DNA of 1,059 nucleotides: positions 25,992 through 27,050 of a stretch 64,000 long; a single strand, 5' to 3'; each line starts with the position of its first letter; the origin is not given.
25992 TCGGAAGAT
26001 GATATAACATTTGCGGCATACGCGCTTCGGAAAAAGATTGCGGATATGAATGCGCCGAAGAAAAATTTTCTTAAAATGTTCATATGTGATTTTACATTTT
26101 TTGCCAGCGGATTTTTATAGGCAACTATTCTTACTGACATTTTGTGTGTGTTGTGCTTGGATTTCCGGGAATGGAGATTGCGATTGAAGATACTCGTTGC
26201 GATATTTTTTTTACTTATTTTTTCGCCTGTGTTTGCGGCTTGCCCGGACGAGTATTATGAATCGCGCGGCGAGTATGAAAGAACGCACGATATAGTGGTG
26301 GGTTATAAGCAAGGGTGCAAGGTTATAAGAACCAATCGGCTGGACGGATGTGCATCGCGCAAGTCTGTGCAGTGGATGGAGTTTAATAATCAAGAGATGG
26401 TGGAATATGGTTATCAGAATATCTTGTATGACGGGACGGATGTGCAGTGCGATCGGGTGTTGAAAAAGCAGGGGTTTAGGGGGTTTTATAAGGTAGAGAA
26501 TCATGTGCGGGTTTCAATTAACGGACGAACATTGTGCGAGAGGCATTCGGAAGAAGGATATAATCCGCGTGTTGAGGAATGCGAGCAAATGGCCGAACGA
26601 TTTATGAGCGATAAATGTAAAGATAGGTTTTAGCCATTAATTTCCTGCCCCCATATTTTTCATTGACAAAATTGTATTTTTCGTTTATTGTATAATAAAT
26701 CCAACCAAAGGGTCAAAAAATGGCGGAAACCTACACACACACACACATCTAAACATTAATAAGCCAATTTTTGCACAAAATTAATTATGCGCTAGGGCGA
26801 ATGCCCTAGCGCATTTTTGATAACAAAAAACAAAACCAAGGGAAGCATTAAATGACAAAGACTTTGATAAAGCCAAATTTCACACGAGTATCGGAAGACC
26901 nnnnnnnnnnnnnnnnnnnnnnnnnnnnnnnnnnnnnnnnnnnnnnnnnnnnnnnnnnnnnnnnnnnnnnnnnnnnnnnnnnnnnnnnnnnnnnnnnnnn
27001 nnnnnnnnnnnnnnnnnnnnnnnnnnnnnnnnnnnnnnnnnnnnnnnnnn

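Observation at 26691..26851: Leader cassette with an (AC)n Thr-His mini-ORF upstream of a terminator: candidate slippage-controlled attenuator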

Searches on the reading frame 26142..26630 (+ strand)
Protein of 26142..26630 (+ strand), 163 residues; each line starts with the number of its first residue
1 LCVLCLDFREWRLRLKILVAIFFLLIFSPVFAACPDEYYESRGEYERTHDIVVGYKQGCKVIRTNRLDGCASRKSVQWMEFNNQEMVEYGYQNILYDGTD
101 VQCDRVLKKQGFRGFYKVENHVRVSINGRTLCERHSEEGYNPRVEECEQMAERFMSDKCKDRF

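Call 17: search_protein_families(library=pfam, proteins=[window:26142-26630:+], max_evalue=0.01)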
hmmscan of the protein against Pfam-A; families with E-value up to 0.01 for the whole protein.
window:26142-26630:+ (163 aa): 0 families

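Call 80: list_cluster_members(proteins=[window:26142-26630:+, window:26148-26630:+, window:26151-26630:+, window:26157-26630:+, window:26178-26630:+, window:26184-26630:+, window:26229-26630:+, window:27743-28441:-, window:18878-19192:+])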
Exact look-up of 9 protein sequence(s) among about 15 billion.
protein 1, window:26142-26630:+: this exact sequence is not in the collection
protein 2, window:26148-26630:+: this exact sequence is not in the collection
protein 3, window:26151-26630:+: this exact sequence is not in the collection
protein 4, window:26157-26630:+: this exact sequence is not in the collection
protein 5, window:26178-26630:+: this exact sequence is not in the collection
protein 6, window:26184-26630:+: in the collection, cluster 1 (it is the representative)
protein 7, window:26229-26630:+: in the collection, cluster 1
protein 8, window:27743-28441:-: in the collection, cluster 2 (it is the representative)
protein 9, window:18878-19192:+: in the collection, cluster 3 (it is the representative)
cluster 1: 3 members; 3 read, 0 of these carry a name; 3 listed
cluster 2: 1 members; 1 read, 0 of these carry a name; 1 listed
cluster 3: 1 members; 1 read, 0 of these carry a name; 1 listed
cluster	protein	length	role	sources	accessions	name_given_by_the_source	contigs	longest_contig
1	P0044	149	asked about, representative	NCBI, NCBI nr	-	-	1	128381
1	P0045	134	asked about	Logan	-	-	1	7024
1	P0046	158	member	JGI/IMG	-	-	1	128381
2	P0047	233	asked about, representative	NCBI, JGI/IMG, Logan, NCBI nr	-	-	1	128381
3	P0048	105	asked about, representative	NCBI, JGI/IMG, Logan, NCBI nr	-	-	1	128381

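Call 81: find_encoding_contigs(protein=window:26229-26630:+, flank=10000, max_places=4)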
Protein window:26229-26630:+ (134 aa): 1 contig read that carries it; 1 place shown.
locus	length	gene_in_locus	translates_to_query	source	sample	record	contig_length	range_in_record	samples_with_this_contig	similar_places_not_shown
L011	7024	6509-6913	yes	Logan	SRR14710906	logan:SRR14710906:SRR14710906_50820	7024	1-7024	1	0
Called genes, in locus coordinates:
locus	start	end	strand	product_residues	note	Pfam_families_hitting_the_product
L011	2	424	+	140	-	?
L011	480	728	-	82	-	-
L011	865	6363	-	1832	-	PF02415:Chlam_PMP (faint)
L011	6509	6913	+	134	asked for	-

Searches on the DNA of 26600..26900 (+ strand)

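Call 30: search_dna_similar(query=window:26640-26860:+, collection=plasmids, mode=distant, max_evalue=0.01)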
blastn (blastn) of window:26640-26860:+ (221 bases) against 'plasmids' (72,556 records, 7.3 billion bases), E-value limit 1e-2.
No match.

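Call 57: search_rna_families(source=window, start=26600, end=26900, threshold=evalue, max_evalue=10)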
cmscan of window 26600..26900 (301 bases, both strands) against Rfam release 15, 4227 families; matches with E-value up to 10: 17.
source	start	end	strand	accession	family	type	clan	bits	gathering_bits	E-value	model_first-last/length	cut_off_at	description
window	26610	26761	-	RF04088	MIR812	Gene; miRNA;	-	22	80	2.1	1-205/205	no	MIR812 microRNA precursor family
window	26768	26829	+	RF03852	mir-610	Gene; miRNA;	-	21.1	90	0.037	1-75/75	no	mir-610 microRNA precursor family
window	26668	26753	+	RF02595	EBv-sisRNA-1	Gene;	-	19.7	58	0.019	1-81/81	no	Epstein-Barr virus stable intronic sequence RNA 1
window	26653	26825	-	RF01584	snoR03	Gene; snRNA; snoRNA; HACA-box;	-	17.5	80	9.2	1-163/163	no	small nucleolar RNA snoR03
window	26755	26814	-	RF01464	rliA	Gene; sRNA;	-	15.8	50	0.61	1-224/224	no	Listeria sRNA rliA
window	26801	26848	-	RF03995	mir-7957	Gene; miRNA;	-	15.5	76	3.9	1-59/59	no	mir-7957 microRNA precursor family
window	26715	26785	-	RF02274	AniS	Gene;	-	14.4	50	5.9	1-106/106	no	AniS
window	26785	26814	-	RF04127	MIR8007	Gene; miRNA;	-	14.3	195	2.1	1-226/226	no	MIR8007 microRNA precursor family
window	26811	26845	+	RF00522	PreQ1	Cis-reg; riboswitch;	-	14.2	39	2.1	1-45/45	no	PreQ1 (pre queuosine) riboswitch aptamer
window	26773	26886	+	RF02515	AfaR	Gene; sRNA;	-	14.1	100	3.7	1-234/234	no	AfaR small RNA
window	26785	26814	-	RF04130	MIR7996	Gene; miRNA;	-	14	119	4.8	1-190/190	no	MIR7996 microRNA precursor family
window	26657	26694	+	RF01407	STnc560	Gene; sRNA;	-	13.6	55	1.2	1-214/214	no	STnc560 Hfq binding RNA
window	26839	26900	-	RF03552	mir-43_2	Gene; miRNA;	-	13.6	90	3.8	20-78/78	5'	mir-43_2 microRNA precursor family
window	26737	26830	-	RF01860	Afu_455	Gene; snRNA; snoRNA; CD-box;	-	13.6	48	6.4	1-92/92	no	A. fumigatus snoRNA Afu_455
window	26684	26813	-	RF02527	SSRC38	Gene; sRNA;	-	12.2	80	9.6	1-166/166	no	Streptococcus sRNA SSRC38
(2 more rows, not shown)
